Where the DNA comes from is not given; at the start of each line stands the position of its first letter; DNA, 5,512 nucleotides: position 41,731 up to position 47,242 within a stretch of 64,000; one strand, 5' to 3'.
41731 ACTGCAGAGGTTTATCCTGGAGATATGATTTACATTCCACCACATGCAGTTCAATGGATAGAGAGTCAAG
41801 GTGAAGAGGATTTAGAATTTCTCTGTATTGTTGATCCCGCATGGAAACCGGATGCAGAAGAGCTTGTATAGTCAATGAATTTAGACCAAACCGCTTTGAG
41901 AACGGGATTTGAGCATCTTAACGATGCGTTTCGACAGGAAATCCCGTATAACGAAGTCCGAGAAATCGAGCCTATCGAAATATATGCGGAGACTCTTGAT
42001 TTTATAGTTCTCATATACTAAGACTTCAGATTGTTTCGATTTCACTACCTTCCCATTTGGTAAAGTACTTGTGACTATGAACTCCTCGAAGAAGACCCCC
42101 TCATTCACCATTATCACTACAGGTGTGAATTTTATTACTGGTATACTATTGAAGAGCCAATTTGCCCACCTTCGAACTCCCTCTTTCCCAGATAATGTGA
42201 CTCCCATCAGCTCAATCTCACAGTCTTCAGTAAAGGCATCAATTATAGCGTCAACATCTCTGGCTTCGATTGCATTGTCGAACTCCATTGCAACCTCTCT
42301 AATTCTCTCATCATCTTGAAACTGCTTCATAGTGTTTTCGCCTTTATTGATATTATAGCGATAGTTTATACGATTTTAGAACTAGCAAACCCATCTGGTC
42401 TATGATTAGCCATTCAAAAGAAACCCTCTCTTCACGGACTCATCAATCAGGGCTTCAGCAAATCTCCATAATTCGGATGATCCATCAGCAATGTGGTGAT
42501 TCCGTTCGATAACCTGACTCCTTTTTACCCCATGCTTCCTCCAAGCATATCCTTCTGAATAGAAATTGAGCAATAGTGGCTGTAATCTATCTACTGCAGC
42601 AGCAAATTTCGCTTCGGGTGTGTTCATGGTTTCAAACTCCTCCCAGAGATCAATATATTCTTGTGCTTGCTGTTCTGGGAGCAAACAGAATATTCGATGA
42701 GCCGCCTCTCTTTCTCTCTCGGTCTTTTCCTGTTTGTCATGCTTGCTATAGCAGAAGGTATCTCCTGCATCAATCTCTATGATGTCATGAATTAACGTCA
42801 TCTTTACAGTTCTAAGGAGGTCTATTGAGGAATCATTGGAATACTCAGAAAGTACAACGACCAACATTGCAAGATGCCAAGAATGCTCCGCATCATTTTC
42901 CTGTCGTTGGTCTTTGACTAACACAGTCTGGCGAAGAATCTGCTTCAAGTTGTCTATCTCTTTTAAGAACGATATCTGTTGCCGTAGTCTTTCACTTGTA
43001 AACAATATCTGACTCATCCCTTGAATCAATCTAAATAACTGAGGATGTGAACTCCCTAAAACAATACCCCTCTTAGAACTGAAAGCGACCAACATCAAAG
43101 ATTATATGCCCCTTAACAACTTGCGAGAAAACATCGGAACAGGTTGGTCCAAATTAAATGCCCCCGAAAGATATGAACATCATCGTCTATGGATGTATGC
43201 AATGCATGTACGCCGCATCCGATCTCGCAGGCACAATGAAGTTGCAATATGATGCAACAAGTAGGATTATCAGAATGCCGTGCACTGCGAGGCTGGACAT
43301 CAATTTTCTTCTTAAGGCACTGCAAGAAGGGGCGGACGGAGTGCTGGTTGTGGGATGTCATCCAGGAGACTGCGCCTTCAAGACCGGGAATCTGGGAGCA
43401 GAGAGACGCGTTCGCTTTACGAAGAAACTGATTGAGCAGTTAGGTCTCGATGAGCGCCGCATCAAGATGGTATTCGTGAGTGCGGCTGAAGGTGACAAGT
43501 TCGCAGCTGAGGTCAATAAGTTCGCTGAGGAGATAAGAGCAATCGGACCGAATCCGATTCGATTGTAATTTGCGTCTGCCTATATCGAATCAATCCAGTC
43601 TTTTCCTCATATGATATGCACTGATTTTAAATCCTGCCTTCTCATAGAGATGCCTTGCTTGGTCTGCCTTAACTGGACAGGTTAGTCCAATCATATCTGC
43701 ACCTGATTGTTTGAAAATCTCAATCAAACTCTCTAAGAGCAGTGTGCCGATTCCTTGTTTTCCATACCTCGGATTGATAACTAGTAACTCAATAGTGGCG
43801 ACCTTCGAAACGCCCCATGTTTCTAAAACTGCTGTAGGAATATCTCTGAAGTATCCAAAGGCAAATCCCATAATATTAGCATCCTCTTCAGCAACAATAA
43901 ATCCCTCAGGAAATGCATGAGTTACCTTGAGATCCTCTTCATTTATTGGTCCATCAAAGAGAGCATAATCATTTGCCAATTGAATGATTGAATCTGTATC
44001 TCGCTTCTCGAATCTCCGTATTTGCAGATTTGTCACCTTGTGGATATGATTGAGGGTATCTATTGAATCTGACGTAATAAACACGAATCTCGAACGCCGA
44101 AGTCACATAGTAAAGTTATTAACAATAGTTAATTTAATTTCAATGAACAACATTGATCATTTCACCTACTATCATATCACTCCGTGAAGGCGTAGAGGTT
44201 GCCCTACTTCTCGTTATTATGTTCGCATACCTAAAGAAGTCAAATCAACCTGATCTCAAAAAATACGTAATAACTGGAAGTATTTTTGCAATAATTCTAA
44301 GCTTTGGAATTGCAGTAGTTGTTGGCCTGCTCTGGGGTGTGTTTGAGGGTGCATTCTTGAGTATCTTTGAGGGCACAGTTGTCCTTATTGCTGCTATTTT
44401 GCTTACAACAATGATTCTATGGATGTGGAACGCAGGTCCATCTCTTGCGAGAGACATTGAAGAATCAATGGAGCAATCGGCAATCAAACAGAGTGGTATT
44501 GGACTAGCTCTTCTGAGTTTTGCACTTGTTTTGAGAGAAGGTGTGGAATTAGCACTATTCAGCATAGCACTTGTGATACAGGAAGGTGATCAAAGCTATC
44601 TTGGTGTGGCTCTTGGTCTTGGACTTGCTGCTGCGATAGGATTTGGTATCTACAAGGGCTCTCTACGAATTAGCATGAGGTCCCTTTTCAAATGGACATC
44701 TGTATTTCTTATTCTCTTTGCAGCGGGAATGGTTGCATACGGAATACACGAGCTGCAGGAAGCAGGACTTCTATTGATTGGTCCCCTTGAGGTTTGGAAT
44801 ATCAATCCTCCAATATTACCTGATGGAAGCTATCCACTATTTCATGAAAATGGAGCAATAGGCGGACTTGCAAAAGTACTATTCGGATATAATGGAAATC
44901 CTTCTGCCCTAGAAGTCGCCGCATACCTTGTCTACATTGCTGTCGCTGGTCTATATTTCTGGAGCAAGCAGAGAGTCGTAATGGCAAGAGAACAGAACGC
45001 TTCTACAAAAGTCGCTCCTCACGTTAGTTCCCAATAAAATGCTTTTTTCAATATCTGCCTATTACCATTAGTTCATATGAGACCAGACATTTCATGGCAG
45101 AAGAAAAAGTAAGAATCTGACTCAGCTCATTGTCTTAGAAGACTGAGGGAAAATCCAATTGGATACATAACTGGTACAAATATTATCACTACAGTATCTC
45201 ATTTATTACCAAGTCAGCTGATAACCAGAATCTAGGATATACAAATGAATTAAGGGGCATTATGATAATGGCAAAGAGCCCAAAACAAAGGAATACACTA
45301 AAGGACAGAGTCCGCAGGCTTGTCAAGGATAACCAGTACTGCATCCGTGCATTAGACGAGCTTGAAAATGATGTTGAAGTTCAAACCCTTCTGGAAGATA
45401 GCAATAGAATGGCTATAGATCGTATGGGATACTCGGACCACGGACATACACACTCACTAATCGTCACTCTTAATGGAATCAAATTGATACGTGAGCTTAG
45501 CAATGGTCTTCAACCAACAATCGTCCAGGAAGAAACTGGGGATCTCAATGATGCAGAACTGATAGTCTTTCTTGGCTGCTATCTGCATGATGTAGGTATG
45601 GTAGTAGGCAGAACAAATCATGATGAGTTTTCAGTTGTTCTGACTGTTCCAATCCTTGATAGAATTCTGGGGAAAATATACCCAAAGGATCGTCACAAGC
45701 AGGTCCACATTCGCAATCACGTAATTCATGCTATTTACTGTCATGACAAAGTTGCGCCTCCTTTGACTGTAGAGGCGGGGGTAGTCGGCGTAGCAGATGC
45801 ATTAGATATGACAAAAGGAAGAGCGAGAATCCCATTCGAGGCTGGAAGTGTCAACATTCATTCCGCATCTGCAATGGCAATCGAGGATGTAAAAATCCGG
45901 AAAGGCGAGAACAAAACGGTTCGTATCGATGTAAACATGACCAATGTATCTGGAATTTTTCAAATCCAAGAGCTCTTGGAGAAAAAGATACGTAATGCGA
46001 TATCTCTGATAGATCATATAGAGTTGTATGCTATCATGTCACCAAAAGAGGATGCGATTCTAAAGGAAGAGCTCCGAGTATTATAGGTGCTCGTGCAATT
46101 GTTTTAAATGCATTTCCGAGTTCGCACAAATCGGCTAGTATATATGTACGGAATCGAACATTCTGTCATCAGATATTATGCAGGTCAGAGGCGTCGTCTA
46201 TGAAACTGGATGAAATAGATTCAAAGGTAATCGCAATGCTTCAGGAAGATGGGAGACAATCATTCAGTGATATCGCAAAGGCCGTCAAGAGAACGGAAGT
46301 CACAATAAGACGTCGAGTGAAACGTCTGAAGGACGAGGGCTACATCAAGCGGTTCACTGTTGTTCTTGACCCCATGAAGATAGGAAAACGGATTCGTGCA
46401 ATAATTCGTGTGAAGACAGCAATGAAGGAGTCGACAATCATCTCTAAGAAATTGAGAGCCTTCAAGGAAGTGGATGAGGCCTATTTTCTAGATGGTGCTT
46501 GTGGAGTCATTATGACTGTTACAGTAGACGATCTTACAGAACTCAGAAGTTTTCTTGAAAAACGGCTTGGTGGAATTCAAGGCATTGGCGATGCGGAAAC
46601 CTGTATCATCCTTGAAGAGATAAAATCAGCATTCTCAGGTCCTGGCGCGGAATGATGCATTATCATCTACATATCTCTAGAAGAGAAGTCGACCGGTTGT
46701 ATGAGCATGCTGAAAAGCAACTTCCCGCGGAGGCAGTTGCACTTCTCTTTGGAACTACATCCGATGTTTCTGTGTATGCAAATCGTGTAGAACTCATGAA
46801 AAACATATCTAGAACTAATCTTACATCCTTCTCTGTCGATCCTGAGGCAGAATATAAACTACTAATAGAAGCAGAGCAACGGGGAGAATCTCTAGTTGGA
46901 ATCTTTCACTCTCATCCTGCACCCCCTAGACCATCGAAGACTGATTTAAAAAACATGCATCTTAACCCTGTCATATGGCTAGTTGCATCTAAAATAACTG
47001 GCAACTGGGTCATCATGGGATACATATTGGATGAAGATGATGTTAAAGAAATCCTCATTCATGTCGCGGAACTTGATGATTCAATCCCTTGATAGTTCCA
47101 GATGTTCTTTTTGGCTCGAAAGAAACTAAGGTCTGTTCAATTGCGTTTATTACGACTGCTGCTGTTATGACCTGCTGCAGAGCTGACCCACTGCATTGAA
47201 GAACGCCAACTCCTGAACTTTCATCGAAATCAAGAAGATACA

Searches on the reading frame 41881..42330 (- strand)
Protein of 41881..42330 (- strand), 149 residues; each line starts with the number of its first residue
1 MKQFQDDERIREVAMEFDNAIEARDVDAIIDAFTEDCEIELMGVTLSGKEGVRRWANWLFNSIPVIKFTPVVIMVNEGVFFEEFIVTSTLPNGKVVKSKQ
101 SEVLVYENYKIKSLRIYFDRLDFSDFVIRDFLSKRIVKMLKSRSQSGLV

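Call 52: search_protein_families(library=pfam, proteins=[window:41881-42330:-], max_evalue=0.0001)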
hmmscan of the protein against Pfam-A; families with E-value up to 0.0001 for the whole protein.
window:41881-42330:- (149 aa): 2 families
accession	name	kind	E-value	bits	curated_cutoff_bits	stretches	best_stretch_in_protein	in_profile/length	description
PF12680.13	SnoaL_2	-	1.8e-09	38.5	27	1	17-111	4-99/102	SnoaL-like domain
PF07366.18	SnoaL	-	1.7e-06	28.3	28.4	1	16-122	6-121/126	SnoaL-like polyketide cyclase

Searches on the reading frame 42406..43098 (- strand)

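Call 52: search_protein_families(library=pfam, proteins=[window:42406-43098:-], max_evalue=0.0001)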
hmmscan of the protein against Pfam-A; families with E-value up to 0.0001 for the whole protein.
window:42406-43098:- (230 aa): 2 families
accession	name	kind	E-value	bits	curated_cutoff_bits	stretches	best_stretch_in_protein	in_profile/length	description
PF13023.12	HD_3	-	2.2e-53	181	22.5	1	48-211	1-165/165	HD domain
PF12917.13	YfbR-like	-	2.6e-14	53.7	25.9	1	44-175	2-138/182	5'-deoxynucleotidase YfbR-like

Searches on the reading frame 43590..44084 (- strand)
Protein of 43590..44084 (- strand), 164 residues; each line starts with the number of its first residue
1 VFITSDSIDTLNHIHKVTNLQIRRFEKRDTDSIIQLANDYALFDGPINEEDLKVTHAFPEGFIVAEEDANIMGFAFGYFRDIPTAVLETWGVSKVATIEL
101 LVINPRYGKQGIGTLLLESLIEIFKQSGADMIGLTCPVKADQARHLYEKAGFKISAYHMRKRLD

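Call 52: search_protein_families(library=pfam, proteins=[window:43590-44084:-], max_evalue=0.0001)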
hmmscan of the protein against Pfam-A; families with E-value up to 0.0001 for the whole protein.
window:43590-44084:- (164 aa): 3 families
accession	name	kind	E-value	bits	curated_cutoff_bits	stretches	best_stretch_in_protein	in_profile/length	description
PF00583.31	Acetyltransf_1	-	1e-15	58.5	20.7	1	40-152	11-116/116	Acetyltransferase (GNAT) family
PF13508.13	Acetyltransf_7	-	8.6e-12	45.7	27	1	61-153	4-83/84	Acetyltransferase (GNAT) domain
PF13673.13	Acetyltransf_10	-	1.1e-07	32.3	23.6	1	62-153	33-108/128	Acetyltransferase (GNAT) domain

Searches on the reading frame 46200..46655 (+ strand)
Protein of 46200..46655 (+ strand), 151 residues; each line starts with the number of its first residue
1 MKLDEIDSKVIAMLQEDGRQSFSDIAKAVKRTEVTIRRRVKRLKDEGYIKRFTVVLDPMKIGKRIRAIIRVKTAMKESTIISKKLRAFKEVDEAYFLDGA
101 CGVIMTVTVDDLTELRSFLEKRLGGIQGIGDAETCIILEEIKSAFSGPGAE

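Call 52: search_protein_families(library=pfam, proteins=[window:46200-46655:+], max_evalue=0.0001)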
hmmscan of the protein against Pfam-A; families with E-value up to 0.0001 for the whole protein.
window:46200-46655:+ (151 aa): 3 families
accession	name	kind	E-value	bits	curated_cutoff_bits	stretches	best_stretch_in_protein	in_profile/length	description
PF13404.12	HTH_AsnC-type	-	6.2e-13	48.8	27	1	3-44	1-42/42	AsnC-type helix-turn-helix domain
PF13412.12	HTH_24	-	1e-12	47.9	21.9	1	3-50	1-48/48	Winged helix-turn-helix DNA-binding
PF01037.27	AsnC_trans_reg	-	7.2e-11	42.3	25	1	70-140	2-73/73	Lrp/AsnC ligand binding domain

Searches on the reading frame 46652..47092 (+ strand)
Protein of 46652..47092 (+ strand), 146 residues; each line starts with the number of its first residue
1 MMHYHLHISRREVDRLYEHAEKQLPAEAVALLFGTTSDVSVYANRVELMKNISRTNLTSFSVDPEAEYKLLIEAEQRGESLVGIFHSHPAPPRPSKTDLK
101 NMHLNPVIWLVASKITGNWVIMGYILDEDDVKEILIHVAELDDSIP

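Call 53: search_protein_families(library=pfam, proteins=[window:46652-47092:+], max_evalue=0.0001)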
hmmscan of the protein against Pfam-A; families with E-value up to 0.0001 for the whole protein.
window:46652-47092:+ (146 aa): 1 family
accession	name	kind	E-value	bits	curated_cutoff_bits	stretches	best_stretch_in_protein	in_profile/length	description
PF14464.11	Prok-JAB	-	1.7e-18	67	25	1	12-113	4-103/114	Prokaryotic homologs of the JAB domain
